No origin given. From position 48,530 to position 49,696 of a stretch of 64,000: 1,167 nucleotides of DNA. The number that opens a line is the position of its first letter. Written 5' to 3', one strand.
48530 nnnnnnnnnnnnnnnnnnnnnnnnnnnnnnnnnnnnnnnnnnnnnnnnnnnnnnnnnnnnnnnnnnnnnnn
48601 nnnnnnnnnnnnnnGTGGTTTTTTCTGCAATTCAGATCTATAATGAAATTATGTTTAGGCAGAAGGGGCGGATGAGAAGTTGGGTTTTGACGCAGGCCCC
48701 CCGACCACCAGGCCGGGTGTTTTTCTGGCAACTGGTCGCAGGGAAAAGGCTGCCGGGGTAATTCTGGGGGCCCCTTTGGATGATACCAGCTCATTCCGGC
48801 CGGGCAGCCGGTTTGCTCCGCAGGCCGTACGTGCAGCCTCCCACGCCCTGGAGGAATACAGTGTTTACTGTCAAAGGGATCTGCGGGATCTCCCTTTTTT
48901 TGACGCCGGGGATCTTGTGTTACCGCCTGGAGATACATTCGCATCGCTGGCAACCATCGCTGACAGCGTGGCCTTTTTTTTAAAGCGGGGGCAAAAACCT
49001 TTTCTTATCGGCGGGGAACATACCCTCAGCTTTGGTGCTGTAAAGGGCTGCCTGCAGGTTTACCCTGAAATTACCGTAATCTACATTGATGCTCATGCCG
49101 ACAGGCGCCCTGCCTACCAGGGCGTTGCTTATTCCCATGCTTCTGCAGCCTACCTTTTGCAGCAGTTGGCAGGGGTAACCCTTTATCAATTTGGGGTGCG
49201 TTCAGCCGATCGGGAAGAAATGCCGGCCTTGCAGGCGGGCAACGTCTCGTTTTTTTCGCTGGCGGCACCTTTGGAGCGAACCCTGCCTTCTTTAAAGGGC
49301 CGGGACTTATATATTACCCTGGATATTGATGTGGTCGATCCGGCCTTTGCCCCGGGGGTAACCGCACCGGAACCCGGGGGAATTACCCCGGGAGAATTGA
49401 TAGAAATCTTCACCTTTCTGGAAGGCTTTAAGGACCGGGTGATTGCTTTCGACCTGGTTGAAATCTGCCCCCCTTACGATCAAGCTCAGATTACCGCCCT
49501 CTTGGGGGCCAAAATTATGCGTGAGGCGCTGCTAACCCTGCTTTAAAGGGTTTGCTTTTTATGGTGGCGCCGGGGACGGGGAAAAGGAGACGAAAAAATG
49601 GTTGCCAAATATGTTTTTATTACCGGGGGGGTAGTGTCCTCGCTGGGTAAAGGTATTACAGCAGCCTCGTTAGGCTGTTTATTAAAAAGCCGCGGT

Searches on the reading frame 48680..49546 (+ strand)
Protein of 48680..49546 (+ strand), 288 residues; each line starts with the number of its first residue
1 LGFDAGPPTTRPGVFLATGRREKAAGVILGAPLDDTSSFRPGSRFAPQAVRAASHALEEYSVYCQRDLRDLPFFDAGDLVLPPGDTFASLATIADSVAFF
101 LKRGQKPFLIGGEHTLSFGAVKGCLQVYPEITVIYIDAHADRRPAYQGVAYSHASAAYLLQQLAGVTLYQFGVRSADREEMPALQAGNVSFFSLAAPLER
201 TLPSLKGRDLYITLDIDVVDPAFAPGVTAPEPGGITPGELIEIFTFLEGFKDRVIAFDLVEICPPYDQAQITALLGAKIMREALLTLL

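Call 3: search_protein_families(library=pfam, proteins=[window:48680-49546:+], max_evalue=0.01)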
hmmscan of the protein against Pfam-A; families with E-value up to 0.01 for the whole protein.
window:48680-49546:+ (288 aa): 1 family
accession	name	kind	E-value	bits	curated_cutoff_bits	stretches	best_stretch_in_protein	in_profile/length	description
PF00491.26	Arginase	-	2e-66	224.7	22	1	27-284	4-278/280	Arginase family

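Call 4: search_protein_families(library=ncbifam, proteins=[window:48680-49546:+], max_evalue=0.01)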
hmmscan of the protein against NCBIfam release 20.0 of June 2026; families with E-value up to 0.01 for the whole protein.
window:48680-49546:+ (288 aa): 5 families
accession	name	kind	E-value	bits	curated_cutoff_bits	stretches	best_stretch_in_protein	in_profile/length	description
TIGR01230.1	agmatinase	equivalog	8.6e-73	245.3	174.3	1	20-285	9-274/275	agmatinase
NF002564.0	PRK02190.1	subfamily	5.8e-47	160.3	302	1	22-285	31-299/307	agmatinase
TIGR01227.1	hutG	equivalog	2e-33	115.9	229.15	1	22-284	33-306/307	formimidoylglutamase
TIGR01229.1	rocF_arginase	equivalog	3.9e-23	82.2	227.6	2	167-281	168-292/300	arginase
NF010347.0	PRK13775.1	equivalog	3.2e-11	43.1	381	1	209-279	250-319/331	formimidoylglutamase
